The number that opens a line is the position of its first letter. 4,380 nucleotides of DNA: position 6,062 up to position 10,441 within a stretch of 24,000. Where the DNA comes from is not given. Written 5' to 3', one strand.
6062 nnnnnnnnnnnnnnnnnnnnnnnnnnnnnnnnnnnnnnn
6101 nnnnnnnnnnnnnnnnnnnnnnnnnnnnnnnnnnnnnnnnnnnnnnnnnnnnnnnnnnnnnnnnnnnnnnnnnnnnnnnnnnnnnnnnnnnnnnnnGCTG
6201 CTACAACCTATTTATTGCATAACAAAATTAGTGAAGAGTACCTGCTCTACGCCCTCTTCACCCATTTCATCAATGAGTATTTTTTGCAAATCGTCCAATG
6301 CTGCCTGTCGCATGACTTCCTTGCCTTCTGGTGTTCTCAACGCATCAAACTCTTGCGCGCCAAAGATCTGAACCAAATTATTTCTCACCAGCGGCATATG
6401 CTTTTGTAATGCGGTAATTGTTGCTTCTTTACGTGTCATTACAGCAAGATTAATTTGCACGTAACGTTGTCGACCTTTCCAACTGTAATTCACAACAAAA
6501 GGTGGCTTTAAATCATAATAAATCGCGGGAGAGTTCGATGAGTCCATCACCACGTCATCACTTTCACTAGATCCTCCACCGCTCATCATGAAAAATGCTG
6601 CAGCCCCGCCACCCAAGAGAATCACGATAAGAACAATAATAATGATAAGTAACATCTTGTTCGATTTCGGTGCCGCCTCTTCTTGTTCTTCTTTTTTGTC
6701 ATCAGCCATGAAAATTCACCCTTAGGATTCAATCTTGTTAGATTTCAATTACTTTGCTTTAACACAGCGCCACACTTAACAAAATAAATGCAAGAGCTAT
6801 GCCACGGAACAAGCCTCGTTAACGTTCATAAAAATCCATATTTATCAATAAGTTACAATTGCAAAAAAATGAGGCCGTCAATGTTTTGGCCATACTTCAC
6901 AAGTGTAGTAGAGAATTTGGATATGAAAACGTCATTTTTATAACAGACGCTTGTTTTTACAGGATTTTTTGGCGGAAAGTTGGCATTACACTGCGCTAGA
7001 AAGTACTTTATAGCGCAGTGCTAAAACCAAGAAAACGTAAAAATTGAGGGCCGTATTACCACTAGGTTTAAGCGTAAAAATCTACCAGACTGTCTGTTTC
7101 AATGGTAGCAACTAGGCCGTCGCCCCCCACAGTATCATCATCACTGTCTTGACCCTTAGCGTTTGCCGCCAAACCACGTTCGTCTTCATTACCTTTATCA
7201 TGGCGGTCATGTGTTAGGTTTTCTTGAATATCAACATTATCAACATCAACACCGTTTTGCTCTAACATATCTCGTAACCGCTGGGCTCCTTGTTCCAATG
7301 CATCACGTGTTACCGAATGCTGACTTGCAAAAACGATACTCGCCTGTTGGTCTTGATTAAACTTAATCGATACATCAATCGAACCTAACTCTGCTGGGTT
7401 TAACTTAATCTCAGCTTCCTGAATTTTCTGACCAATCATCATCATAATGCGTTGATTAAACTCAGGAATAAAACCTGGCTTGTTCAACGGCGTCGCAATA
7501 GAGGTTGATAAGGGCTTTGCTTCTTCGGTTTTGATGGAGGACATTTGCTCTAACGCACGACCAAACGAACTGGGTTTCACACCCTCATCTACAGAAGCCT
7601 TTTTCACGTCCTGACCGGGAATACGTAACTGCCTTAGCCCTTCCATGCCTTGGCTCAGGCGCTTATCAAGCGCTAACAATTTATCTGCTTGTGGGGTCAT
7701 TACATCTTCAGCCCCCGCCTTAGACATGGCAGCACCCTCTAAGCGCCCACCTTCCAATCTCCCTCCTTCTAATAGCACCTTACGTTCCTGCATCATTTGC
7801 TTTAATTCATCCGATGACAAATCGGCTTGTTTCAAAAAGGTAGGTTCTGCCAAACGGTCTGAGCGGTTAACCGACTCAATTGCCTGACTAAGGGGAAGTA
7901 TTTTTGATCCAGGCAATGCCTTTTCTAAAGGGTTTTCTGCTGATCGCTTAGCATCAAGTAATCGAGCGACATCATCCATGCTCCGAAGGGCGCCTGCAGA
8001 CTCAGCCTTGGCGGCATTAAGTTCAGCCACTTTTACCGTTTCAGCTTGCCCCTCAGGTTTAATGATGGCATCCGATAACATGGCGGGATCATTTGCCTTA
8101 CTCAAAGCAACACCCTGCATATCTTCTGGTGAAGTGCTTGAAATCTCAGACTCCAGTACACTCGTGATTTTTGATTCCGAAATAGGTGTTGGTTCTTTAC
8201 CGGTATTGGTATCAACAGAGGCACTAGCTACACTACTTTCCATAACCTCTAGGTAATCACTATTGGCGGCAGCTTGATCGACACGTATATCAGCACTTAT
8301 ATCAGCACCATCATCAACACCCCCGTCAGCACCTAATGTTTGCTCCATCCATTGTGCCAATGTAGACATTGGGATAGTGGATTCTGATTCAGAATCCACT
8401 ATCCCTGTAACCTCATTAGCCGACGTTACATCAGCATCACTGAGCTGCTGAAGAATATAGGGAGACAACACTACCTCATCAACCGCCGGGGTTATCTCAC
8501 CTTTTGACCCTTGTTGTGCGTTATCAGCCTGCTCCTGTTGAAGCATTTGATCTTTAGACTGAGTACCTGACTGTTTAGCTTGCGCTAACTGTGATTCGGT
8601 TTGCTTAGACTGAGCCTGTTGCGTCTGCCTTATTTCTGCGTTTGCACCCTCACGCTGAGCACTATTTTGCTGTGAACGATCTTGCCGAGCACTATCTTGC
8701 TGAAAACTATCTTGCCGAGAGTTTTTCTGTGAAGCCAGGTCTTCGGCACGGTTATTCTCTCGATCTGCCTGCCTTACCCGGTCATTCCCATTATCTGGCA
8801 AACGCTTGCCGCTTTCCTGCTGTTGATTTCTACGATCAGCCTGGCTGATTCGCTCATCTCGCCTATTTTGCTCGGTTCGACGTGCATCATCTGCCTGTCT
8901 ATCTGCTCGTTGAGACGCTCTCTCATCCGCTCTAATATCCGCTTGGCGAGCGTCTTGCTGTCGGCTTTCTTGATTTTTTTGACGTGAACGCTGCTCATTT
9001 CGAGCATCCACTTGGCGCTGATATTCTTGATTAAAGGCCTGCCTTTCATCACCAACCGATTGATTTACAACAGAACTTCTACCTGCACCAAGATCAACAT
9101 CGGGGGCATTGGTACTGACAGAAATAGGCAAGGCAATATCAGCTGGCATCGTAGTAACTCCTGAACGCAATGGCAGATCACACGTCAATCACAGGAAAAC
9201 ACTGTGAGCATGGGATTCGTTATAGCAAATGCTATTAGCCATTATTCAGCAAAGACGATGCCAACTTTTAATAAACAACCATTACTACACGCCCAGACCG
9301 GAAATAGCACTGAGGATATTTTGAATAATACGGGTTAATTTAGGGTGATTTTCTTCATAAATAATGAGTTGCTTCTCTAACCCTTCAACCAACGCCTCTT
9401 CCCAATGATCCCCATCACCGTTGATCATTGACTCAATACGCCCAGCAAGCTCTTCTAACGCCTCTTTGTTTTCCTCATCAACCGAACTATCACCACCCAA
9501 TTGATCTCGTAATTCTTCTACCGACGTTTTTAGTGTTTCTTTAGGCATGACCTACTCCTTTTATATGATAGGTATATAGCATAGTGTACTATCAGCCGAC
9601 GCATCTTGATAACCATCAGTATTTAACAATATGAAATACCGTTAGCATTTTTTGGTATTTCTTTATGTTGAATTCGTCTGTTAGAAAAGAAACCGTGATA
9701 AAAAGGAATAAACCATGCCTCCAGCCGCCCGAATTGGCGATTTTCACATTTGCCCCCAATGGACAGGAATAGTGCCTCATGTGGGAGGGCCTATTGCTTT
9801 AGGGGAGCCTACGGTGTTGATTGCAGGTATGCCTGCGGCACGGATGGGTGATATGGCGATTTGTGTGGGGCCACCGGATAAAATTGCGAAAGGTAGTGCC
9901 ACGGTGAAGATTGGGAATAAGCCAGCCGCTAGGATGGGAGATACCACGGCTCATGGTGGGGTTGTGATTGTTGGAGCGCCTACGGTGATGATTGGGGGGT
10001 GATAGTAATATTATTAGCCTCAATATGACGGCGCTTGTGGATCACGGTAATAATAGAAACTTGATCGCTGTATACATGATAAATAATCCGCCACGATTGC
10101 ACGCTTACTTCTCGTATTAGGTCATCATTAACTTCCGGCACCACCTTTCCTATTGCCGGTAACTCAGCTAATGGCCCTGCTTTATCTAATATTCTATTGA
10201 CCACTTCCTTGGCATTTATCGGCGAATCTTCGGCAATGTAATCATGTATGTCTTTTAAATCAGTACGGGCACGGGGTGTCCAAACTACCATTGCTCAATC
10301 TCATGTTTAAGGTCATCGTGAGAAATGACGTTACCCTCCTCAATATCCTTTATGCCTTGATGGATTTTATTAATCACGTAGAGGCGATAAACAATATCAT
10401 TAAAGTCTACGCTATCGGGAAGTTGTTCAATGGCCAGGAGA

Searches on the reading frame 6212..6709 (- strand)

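Call 6: search_protein_families(library=pfam, proteins=[window:6212-6709:-], max_evalue=0.001)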
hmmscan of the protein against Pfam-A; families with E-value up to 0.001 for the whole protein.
window:6212-6709:- (165 aa): 2 families
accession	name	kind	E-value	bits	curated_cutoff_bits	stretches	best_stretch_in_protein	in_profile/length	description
PF03748.19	FliL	-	1.4e-27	96.7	24.6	1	64-165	1-103/103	Flagellar basal body-associated protein FliL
PF14283.11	CD1107-like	-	0.00052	20.4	26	0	7-42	117-152/158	Mobile element protein CD1107-like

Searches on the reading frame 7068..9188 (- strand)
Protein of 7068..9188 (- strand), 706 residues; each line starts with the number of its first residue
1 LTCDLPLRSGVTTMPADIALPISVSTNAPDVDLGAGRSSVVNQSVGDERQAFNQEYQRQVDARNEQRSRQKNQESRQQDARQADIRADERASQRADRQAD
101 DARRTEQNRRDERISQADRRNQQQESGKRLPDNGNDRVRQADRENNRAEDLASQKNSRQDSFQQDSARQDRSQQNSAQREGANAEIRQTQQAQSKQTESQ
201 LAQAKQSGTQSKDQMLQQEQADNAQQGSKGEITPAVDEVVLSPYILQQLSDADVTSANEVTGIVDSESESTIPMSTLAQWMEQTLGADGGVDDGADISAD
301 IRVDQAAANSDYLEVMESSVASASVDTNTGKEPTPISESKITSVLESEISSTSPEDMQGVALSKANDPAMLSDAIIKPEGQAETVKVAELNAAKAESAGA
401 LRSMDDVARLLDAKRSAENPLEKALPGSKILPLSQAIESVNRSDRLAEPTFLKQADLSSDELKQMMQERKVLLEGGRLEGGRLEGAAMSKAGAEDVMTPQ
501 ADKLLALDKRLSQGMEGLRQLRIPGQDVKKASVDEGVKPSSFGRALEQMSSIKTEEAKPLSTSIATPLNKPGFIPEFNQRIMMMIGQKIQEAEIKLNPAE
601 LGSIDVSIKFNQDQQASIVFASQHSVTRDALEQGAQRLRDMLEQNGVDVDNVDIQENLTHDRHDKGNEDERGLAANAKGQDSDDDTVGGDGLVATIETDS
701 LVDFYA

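Call 6: search_protein_families(library=pfam, proteins=[window:7068-9188:-], max_evalue=0.001)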
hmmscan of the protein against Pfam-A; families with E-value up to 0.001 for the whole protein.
window:7068-9188:- (706 aa): 1 family
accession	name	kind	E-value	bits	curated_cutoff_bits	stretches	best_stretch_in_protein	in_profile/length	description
PF02120.21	Flg_hook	-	2.2e-20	72.7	29.8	1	579-657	2-79/85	Flagellar hook-length control protein FliK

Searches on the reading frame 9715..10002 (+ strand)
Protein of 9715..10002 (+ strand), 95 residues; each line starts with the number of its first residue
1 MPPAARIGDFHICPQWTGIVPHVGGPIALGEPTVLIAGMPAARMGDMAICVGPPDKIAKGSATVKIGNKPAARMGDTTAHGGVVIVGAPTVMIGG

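Call 79: search_protein_families(library=pfam, proteins=[window:9715-10002:+], max_evalue=0.1)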
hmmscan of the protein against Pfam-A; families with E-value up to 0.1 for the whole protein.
window:9715-10002:+ (95 aa): 2 families
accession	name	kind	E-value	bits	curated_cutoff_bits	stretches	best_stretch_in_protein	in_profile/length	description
PF05488.18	PAAR_motif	-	4.4e-26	91.3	27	2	18-85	2-69/70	PAAR motif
PF13665.11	Tox-PAAR-like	-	0.0012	19.4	31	0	54-80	75-101/108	Toxin PAAR-like domain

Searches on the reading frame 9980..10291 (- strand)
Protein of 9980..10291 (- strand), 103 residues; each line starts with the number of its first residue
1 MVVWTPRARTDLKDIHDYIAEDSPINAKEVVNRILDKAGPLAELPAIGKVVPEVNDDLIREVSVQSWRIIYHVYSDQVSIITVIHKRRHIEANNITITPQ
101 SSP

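Call 79: search_protein_families(library=pfam, proteins=[window:9980-10291:-], max_evalue=0.1)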
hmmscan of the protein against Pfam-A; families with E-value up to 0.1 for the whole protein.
window:9980-10291:- (103 aa): 1 family
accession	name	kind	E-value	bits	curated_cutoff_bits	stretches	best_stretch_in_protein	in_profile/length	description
PF05016.21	ParE_toxin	-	7.2e-19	68.6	23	1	2-88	1-87/89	ParE toxin of type II toxin-antitoxin system, parDE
